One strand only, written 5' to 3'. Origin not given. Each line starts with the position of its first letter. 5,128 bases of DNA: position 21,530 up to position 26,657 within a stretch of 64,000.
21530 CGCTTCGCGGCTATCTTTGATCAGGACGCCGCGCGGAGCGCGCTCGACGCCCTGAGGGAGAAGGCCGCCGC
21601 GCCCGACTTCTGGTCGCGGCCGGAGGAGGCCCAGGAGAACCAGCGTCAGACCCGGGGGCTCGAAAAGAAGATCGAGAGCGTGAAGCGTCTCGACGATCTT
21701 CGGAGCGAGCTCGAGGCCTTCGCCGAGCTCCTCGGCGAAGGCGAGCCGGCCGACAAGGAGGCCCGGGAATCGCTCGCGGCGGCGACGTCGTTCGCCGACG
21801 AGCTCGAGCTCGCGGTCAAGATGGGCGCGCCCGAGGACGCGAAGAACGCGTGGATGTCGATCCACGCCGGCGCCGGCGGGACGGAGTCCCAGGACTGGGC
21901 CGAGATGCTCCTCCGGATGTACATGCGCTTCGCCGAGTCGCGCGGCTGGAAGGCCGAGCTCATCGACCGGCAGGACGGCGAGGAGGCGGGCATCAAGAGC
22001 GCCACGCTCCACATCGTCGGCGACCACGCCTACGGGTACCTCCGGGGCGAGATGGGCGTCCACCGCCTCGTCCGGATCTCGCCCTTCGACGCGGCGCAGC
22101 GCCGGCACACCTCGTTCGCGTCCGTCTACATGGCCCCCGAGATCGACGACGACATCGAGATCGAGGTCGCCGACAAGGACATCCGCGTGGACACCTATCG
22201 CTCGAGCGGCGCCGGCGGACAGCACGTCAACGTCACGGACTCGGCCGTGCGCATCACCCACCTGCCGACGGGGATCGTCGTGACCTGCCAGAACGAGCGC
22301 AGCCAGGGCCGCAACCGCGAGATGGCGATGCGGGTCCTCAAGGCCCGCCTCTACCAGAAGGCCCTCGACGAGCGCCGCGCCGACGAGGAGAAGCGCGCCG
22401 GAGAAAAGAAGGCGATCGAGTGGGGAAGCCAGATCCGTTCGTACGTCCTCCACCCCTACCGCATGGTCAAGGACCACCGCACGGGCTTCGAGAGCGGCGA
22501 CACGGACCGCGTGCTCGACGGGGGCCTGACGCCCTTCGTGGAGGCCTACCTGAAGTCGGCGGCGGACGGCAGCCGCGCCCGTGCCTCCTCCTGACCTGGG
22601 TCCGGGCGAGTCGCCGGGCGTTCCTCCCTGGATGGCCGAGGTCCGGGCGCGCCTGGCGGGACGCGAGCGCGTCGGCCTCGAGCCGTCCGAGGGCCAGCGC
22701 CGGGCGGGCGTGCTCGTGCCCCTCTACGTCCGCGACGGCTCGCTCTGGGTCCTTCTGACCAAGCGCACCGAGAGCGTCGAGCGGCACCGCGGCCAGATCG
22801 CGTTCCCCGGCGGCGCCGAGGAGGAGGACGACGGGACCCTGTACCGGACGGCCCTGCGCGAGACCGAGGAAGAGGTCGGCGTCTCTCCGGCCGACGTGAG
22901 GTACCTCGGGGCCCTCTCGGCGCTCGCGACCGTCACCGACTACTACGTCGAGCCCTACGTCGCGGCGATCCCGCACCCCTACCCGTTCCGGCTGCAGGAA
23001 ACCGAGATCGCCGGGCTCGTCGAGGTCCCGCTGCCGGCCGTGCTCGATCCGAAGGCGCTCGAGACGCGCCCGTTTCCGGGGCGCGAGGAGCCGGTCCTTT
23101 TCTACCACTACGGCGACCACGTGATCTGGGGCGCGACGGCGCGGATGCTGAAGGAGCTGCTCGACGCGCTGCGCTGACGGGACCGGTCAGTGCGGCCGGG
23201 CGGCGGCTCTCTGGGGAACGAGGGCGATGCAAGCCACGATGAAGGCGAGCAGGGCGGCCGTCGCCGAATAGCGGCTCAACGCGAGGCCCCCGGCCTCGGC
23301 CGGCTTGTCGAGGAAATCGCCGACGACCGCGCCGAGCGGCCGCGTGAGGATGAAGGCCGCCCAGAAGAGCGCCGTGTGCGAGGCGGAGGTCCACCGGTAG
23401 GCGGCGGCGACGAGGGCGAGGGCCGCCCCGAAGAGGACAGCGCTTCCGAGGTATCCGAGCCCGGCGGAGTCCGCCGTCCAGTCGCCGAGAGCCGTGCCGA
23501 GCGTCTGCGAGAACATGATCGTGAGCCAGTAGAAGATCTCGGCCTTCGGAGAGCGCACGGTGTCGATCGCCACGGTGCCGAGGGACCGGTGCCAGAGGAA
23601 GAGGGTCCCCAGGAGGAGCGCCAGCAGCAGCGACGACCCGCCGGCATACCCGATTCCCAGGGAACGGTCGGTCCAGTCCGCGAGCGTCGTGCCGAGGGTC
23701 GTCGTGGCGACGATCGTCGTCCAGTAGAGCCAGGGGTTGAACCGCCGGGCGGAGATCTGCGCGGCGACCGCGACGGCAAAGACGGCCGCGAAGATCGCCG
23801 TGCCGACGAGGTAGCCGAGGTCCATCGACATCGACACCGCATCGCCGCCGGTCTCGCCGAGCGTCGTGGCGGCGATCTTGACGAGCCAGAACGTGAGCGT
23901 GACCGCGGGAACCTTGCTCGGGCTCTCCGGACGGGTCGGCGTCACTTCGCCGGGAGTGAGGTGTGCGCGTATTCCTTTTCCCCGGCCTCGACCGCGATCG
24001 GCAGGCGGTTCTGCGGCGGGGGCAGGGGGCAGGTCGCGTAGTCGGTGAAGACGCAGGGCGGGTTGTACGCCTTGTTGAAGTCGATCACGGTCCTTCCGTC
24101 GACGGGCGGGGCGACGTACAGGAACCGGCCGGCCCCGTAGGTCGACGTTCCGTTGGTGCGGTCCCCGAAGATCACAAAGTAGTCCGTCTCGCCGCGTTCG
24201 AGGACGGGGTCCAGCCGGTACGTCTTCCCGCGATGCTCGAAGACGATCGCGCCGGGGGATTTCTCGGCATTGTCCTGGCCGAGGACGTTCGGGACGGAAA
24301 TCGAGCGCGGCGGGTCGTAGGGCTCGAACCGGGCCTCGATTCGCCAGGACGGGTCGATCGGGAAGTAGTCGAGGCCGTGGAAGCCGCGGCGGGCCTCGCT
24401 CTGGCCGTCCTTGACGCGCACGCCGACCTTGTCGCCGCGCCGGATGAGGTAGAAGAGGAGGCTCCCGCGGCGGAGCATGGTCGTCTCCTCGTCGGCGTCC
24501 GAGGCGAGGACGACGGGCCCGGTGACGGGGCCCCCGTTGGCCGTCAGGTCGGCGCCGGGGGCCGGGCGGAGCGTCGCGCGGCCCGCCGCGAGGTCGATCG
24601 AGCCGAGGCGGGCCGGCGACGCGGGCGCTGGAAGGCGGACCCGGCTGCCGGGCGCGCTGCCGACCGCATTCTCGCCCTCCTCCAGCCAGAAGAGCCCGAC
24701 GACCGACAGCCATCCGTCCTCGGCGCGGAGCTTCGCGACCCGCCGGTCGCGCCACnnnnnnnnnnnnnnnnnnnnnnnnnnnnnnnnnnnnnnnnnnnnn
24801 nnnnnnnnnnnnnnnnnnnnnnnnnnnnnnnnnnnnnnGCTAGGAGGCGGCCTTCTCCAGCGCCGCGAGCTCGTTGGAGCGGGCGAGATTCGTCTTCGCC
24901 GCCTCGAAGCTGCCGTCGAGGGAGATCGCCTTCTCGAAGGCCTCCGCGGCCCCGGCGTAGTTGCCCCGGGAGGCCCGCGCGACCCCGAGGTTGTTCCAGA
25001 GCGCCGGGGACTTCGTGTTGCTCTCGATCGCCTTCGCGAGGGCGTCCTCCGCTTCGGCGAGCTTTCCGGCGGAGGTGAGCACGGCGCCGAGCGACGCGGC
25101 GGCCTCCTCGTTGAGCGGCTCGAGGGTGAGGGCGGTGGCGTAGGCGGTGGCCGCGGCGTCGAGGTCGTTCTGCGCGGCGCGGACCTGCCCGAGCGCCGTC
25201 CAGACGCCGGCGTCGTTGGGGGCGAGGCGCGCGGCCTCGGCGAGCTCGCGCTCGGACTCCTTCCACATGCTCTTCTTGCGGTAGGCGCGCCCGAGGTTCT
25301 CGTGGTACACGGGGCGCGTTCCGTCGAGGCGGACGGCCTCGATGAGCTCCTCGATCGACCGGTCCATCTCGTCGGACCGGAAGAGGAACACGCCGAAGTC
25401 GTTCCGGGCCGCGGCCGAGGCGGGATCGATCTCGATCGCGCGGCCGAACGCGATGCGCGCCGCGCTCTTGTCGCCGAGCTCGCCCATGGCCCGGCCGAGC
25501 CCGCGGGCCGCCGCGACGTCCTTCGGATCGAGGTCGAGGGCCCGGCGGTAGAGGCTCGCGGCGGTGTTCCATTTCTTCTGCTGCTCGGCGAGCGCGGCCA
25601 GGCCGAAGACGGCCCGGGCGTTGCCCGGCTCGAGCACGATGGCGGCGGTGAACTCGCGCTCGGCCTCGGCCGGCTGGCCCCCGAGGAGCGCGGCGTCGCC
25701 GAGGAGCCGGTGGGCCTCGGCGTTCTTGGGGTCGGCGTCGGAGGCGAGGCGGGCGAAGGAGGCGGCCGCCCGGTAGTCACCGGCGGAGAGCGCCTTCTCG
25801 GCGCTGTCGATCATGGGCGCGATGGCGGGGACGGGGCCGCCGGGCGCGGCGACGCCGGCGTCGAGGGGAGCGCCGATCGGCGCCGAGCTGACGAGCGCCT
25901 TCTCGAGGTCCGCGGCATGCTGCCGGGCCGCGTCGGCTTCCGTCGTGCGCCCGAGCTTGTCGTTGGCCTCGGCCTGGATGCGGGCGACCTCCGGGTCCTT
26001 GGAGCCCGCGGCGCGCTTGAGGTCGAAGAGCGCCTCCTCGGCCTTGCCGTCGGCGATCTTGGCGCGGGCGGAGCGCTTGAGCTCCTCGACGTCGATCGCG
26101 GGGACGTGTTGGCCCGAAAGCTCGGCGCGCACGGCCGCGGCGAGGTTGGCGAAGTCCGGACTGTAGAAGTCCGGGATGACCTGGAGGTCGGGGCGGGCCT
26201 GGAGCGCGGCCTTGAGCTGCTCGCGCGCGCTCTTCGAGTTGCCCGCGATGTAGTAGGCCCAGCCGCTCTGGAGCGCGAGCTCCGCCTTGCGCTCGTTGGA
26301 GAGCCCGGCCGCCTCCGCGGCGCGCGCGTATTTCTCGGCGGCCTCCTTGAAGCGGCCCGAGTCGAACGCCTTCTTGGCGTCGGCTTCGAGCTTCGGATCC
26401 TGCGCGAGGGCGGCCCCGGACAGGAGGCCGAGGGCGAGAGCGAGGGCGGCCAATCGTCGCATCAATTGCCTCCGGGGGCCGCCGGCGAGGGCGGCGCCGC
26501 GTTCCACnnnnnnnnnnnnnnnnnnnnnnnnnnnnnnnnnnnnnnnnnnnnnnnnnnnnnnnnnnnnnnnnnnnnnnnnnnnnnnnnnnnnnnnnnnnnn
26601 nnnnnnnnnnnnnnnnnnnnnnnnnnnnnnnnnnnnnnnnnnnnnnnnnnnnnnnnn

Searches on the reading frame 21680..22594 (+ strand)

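Call 5: search_protein_families(library=pfam, proteins=[window:21680-22594:+], max_evalue=0.01)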
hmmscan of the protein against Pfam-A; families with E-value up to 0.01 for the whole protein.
window:21680-22594:+ (304 aa): 2 families
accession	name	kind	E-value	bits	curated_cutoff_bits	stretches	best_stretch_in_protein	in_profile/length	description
PF03462.23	PCRF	-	9.9e-47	159.7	24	1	4-149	44-194/194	PCRF domain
PF00472.26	RF-1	-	3.6e-44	149.9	35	1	157-267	1-116/116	RF-1 domain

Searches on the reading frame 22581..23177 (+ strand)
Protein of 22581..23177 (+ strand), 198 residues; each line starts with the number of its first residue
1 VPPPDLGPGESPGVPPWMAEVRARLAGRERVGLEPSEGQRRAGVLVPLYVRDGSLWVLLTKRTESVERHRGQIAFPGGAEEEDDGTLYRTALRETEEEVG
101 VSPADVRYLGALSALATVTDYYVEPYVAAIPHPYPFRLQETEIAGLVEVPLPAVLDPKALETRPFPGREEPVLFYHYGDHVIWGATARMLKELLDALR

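Call 5: search_protein_families(library=pfam, proteins=[window:22581-23177:+], max_evalue=0.01)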
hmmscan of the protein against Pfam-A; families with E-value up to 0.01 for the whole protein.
window:22581-23177:+ (198 aa): 1 family
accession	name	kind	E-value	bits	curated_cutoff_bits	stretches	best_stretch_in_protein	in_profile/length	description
PF00293.34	NUDIX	-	9.6e-15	55.2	21.1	1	40-125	2-82/134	NUDIX domain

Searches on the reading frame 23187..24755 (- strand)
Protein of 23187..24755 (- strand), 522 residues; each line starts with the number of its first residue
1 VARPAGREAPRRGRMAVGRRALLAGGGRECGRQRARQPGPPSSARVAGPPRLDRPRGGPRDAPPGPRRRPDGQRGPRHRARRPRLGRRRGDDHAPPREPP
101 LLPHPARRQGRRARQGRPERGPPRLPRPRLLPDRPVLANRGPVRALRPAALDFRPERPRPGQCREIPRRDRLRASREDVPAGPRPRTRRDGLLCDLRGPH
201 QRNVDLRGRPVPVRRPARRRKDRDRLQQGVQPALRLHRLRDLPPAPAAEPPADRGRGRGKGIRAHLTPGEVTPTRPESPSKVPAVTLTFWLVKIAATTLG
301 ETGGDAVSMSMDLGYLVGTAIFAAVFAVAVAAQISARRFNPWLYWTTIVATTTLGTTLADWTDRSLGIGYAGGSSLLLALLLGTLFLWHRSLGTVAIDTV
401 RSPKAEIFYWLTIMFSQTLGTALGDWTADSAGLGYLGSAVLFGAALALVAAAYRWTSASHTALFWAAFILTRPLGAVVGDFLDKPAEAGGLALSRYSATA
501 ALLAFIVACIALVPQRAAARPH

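Call 10: search_protein_families(library=pfam, proteins=[window:23187-24755:-], max_evalue=0.01)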
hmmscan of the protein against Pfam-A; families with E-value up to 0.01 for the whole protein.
window:23187-24755:- (522 aa): 1 family
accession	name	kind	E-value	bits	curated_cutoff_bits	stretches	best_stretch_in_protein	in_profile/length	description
PF03988.17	DUF347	-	2e-58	194.9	28.2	4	289-338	2-51/52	Repeat of Unknown Function (DUF347)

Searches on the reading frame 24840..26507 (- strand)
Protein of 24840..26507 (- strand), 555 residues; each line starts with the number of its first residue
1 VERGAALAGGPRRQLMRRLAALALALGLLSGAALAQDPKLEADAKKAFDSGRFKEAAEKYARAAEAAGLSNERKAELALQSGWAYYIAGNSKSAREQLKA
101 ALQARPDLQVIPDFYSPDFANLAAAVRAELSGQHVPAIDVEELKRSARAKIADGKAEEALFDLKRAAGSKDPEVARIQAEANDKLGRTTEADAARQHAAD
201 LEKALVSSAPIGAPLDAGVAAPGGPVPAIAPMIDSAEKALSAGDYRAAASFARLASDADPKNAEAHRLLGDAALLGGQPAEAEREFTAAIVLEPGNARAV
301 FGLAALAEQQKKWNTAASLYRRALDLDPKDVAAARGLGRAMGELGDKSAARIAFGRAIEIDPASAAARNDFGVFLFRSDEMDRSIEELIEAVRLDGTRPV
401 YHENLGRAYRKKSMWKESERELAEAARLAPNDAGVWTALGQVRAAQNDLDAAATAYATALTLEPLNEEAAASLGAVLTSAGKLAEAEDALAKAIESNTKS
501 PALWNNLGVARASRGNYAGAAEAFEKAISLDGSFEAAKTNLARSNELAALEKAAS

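Call 10: search_protein_families(library=pfam, proteins=[window:24840-26507:-], max_evalue=0.01)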
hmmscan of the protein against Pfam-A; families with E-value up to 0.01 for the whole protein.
window:24840-26507:- (555 aa): 18 families
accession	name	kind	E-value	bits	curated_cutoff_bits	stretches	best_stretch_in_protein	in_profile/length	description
PF07719.23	TPR_2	-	8.7e-35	116.4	27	5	502-531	2-31/34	Tetratricopeptide repeat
PF13432.12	TPR_16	-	2.5e-27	95.4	32.7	6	277-330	11-64/65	Tetratricopeptide repeat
PF13431.12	TPR_17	-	5.8e-27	92.1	24.4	0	492-520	4-32/34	Tetratricopeptide repeat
PF13414.12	TPR_11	-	4.3e-25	87.6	26.8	2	309-345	6-42/42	TPR repeat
PF14559.12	TPR_19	-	4.5e-25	88.2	25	4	239-298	1-59/68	Tetratricopeptide repeat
PF00515.34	TPR_1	-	7.4e-24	83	27.8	2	502-533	2-33/34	Tetratricopeptide repeat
PF13428.12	TPR_14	-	3.5e-20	70.9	23.5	2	298-339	2-43/44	Tetratricopeptide repeat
PF23914.1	TPR_CcmH_CycH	-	2.5e-18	66.9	42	2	429-528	46-148/158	Cytochrome c-type biogenesis protein H TPR domain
PF13181.12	TPR_8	-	8.7e-17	60.2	25.7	1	503-532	3-32/34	Tetratricopeptide repeat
PF13424.12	TPR_12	-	2.6e-14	53.6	30.1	3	302-362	8-76/77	Tetratricopeptide repeat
PF13371.12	TPR_9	-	7.8e-12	45.5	35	2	304-368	2-66/73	Tetratricopeptide repeat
PF13176.12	TPR_7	-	4.3e-10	39.3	27.9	0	302-331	4-35/36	Tetratricopeptide repeat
PF13429.12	TPR_15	-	0.0003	20.7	26.2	1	412-526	130-239/280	Tetratricopeptide repeat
PF25063.1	ARM_TT21_C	-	0.0016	18.8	35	1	440-532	69-160/209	Tetratricopeptide repeat protein 21 C-terminal ARM domain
PF25064.1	ARM_TT21_5th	-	0.0034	18.1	27.8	0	445-527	13-98/117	TT21 fifth ARM repeats domain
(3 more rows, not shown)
